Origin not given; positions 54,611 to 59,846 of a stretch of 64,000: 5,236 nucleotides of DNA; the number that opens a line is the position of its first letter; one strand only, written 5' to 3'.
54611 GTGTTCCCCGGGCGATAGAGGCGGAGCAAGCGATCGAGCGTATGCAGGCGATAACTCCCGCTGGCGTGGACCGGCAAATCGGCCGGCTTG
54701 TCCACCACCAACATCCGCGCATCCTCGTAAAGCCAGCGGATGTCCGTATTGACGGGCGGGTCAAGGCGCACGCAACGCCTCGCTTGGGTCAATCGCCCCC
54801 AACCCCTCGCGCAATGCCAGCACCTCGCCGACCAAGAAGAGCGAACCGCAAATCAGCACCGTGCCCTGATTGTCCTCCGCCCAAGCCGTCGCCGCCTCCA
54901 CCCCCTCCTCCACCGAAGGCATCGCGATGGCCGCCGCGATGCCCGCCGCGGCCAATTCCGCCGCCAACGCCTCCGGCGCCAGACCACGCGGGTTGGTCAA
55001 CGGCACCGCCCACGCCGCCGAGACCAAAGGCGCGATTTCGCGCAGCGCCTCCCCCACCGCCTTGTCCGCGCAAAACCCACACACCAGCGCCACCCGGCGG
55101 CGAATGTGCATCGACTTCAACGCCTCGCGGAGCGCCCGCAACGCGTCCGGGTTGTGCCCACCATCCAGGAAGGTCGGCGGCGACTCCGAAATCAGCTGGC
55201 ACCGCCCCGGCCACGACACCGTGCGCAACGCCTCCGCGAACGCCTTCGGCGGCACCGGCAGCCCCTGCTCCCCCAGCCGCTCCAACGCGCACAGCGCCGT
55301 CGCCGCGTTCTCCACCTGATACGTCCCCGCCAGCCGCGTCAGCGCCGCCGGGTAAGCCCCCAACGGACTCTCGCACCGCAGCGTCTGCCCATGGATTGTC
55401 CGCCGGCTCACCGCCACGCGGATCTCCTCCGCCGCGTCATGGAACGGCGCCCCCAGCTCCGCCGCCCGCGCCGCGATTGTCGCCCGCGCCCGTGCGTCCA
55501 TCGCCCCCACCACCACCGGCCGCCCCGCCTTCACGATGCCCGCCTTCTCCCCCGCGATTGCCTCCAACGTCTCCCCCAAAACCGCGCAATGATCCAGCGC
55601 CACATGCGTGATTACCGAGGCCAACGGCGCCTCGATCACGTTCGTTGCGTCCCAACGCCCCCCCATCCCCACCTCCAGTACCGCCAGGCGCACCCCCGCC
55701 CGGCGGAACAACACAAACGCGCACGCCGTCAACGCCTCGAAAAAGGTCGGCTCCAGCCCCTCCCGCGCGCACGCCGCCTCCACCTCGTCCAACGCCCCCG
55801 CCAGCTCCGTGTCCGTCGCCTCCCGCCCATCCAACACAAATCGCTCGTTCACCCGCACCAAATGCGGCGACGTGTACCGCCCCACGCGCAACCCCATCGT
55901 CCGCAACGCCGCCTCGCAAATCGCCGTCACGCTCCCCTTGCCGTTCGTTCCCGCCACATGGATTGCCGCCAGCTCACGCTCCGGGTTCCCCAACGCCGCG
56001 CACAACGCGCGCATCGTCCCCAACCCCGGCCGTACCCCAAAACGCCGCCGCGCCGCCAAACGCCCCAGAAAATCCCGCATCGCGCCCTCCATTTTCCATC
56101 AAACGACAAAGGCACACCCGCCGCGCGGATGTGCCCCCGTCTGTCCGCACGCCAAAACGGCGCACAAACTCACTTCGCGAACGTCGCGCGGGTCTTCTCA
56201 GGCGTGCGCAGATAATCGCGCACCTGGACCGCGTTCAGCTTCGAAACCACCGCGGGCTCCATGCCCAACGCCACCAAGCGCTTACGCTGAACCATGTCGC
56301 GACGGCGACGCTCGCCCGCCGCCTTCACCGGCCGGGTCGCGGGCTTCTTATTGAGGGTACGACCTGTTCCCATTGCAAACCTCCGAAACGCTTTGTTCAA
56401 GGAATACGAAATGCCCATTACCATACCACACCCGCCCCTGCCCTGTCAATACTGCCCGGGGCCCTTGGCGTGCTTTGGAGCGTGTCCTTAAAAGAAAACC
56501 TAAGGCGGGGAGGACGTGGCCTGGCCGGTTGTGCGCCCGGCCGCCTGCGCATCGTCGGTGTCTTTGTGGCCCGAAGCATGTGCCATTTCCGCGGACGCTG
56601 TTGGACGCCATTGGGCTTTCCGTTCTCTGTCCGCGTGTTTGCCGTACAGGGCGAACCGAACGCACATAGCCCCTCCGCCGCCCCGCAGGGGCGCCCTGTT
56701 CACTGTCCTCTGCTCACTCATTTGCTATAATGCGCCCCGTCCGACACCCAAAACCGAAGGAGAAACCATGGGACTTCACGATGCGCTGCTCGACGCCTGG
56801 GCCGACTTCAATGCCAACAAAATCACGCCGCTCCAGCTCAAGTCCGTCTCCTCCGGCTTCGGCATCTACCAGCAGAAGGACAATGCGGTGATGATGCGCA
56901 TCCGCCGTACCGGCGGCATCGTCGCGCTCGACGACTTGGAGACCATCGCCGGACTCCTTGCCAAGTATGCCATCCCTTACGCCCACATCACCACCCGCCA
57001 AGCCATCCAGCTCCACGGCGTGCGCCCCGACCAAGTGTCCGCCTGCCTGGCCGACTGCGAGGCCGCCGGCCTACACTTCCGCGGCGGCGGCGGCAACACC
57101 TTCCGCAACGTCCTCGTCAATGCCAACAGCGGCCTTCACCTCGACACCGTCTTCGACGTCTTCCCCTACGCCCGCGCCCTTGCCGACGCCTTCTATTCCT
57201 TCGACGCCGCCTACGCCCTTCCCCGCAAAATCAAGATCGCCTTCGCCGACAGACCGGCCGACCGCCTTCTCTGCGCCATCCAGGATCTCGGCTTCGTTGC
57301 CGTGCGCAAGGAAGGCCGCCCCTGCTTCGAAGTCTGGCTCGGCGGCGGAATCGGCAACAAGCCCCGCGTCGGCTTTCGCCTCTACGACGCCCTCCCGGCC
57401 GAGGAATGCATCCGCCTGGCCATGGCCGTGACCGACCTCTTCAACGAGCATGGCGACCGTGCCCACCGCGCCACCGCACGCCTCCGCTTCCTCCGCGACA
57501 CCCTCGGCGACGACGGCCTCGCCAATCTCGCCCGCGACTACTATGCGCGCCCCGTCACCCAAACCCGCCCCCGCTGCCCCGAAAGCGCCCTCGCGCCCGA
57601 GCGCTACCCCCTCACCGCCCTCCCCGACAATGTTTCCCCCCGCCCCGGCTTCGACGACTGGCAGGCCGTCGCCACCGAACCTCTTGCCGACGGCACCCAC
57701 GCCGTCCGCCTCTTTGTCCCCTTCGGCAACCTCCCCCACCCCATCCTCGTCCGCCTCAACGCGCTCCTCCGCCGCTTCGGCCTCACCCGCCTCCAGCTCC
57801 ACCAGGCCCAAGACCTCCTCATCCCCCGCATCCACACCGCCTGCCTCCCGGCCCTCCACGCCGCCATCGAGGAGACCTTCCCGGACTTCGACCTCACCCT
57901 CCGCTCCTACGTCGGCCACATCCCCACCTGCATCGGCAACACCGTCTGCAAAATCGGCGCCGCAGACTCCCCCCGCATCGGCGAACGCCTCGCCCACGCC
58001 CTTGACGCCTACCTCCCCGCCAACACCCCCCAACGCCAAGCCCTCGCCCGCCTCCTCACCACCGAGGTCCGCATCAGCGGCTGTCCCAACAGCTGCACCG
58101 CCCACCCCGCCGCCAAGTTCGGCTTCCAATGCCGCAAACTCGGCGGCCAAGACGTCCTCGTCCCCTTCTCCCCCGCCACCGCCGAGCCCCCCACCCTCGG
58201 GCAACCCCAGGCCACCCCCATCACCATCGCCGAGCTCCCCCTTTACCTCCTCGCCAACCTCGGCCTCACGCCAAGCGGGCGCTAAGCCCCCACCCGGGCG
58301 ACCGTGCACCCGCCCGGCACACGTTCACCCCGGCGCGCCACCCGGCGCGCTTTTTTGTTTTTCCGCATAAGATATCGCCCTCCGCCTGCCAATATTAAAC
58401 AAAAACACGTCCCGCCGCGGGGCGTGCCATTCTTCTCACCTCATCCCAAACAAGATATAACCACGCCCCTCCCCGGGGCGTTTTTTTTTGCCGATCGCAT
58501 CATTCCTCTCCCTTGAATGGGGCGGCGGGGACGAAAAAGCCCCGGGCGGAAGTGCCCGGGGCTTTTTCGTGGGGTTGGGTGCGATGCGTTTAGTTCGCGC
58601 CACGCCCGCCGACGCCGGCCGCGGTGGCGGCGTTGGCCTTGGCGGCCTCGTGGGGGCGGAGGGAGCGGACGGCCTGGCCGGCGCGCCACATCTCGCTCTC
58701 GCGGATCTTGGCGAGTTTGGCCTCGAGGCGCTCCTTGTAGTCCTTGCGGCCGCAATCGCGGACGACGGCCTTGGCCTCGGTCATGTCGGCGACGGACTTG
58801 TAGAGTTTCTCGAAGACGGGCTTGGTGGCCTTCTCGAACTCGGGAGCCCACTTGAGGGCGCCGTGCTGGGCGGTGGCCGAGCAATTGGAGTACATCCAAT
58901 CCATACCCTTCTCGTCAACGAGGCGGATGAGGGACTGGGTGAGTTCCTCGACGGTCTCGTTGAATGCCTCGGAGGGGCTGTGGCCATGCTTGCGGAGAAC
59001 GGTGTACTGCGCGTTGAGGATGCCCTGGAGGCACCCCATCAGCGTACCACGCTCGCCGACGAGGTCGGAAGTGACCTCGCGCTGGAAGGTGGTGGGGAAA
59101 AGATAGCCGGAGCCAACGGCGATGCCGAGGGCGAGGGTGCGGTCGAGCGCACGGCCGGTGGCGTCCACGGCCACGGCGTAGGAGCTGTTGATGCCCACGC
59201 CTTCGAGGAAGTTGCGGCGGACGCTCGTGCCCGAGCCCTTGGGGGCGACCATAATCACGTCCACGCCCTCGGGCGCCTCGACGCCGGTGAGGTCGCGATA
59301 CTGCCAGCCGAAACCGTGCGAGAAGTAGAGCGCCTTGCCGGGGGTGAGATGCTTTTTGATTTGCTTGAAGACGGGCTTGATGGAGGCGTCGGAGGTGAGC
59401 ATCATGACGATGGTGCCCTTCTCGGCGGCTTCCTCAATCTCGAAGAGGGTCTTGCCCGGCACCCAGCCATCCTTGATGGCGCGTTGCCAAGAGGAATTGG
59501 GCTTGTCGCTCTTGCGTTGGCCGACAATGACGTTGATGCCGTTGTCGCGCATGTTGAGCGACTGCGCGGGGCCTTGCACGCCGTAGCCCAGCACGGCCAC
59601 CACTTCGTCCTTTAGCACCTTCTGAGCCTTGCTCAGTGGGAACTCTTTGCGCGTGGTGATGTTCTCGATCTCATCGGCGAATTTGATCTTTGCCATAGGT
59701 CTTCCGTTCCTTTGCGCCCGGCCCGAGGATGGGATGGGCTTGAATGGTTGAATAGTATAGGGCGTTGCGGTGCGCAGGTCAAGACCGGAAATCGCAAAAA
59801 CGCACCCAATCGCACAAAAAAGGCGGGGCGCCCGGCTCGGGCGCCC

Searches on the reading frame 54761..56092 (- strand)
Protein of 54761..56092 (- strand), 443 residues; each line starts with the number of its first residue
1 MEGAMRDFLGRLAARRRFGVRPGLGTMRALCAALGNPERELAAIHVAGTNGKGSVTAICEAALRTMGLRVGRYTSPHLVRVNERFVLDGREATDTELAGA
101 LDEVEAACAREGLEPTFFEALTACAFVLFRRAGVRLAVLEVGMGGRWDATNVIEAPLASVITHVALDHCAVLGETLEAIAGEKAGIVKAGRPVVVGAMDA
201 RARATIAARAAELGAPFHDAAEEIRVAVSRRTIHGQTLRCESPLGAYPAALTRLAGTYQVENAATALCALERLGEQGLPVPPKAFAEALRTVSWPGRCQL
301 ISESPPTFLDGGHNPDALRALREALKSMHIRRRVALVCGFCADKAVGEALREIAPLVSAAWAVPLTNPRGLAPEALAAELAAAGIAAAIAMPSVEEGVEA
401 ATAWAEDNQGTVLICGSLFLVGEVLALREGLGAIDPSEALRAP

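Call 59: search_protein_families(library=pfam, proteins=[window:54761-56092:-], max_evalue=0.00001)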
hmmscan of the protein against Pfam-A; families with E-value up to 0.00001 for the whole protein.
window:54761-56092:- (443 aa): 2 families
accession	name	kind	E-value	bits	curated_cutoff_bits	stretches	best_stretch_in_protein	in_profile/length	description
PF02875.26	Mur_ligase_C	-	2.1e-18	67.8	28.4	1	296-417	1-126/127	Mur ligase, glutamate ligase domain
PF08245.18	Mur_ligase_M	-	2.5e-11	44.3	24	1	46-269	1-199/200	Mur ligase middle domain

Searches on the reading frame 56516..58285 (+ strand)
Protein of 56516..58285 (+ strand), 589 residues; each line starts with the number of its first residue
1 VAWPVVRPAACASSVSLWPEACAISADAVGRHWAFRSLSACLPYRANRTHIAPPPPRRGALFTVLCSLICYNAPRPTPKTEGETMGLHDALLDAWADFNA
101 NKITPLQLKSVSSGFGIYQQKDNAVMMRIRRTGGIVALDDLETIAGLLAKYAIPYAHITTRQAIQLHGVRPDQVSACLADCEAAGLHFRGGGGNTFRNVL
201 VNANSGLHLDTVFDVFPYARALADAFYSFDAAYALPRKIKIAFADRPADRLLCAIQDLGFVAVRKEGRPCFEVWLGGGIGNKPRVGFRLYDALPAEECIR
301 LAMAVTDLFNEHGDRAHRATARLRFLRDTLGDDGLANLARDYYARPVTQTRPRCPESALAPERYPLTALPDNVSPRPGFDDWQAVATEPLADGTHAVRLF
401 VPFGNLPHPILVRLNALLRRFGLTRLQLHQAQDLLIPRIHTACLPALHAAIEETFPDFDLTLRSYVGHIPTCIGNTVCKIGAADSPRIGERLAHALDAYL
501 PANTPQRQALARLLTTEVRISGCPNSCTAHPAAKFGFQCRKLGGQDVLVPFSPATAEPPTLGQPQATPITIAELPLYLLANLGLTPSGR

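Call 59: search_protein_families(library=pfam, proteins=[window:56516-58285:+], max_evalue=0.00001)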
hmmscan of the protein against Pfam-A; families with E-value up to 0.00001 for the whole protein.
window:56516-58285:+ (589 aa): 2 families
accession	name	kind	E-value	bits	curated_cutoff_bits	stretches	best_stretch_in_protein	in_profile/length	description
PF01077.27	NIR_SIR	-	5.5e-30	104.3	27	1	193-343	2-154/158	Nitrite and sulphite reductase 4Fe-4S domain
PF03460.22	NIR_SIR_ferr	-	1.8e-23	82.5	24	2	118-183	1-68/69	Nitrite/Sulfite reductase ferredoxin-like half domain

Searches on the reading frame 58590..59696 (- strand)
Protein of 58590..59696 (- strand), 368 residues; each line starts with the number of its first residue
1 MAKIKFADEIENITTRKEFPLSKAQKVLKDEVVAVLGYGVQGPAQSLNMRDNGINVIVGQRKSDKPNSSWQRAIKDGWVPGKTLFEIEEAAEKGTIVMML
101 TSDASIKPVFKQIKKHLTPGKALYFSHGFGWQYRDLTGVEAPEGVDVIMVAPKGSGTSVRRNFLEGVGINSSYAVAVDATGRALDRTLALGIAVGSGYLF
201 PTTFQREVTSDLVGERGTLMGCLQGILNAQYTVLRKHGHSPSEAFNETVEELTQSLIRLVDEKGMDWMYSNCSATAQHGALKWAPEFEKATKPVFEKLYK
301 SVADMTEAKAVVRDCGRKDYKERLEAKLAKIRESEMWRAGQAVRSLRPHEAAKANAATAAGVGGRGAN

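Call 59: search_protein_families(library=pfam, proteins=[window:58590-59696:-], max_evalue=0.00001)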
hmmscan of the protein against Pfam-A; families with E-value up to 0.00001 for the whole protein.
window:58590-59696:- (368 aa): 2 families
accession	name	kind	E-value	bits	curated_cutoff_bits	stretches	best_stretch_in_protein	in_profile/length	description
PF07991.19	KARI_N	-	4.5e-43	147.1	20.6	1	27-196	1-161/165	Acetohydroxy acid isomeroreductase, NADPH-binding domain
PF01450.25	KARI_C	-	5.3e-40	137.5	29.1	1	204-348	1-143/144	Ketol-acid reductoisomerase, C-terminal domain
